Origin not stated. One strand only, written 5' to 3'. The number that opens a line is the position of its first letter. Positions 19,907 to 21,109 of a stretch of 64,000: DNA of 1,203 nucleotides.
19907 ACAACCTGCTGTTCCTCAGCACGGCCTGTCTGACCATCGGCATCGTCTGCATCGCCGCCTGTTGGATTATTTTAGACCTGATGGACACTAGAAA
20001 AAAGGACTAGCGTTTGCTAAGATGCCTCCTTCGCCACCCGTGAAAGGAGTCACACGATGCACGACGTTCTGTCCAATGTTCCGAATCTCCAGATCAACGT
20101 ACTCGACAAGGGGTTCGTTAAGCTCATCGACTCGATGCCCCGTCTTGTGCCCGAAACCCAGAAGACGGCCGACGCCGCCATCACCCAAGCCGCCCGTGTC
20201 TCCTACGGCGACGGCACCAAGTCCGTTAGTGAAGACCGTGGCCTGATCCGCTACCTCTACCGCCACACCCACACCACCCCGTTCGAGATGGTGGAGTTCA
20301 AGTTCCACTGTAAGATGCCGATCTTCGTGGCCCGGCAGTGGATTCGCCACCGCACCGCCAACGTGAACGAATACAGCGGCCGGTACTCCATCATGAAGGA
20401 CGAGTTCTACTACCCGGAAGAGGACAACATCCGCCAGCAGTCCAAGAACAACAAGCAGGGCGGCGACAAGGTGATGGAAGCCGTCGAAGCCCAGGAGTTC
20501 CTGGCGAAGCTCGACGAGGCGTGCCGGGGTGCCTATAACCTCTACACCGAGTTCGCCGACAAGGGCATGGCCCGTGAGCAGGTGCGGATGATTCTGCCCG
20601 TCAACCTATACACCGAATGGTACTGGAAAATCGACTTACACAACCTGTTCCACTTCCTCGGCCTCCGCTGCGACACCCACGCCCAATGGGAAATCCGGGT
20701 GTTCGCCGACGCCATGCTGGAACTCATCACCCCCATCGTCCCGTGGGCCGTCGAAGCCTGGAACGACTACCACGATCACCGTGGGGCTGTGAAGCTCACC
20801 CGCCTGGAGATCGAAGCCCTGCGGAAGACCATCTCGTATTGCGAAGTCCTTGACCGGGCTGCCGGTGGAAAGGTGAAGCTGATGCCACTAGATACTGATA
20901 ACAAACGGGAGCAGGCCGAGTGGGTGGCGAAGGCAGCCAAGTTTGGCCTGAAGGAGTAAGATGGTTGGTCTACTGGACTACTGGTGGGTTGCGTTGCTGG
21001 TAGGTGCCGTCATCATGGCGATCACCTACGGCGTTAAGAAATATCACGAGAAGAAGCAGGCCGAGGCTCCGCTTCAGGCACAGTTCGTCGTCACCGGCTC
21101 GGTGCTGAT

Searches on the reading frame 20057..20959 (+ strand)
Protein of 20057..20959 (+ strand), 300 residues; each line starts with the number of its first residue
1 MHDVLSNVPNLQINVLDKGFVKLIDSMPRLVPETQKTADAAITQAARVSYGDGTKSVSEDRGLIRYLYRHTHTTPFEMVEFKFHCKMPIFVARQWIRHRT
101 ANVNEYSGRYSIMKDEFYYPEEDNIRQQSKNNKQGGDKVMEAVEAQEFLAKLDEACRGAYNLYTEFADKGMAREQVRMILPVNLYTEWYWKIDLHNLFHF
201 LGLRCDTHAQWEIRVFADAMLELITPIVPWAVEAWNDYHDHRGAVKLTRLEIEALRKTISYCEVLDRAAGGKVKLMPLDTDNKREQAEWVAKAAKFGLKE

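Call 34: search_protein_families(library=pfam, alignment_id=A3, max_evalue=0.001)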
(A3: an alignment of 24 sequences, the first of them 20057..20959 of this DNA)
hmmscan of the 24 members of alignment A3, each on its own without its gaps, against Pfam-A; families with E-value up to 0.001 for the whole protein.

A. member 1, window:20057-20959:+ (300 aa): 1 family
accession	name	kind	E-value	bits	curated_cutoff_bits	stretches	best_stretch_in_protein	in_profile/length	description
PF02511.20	Thy1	-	7.8e-59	199.1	24.8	1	34-230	6-191/191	Thymidylate synthase complementing protein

B. families by the number of members that match (of 24 scanned): 13 families
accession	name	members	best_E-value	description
PF13191.12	AAA_16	2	5.8e-06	AAA ATPase domain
PF04293.20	SpoVR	1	3.5e-104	SpoVR like protein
PF08298.17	AAA_PrkA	1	4.3e-77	PrkA AAA domain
PF06798.17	PrkA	1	5.9e-67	PrkA serine protein kinase C-terminal domain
PF04285.18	DUF444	1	3.1e-65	Protein of unknown function (DUF444)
PF02511.20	Thy1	1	7.8e-59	Thymidylate synthase complementing protein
PF01467.32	CTP_transf_like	1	4.2e-20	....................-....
PF00294.29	PfkB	1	2e-16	pfkB family carbohydrate kinase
PF00004.35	AAA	1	5.7e-12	ATPase family associated with various cellular activities (AAA)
PF01844.29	HNH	1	2.6e-05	HNH endonuclease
PF16225.10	DUF4884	1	3.6e-05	Domain of unknown function (DUF4884)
PF08543.17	Phos_pyr_kin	1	0.00093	Phosphomethylpyrimidine kinase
PF19407.5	DUF5979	1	0.00097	Domain of unknown function (DUF5979)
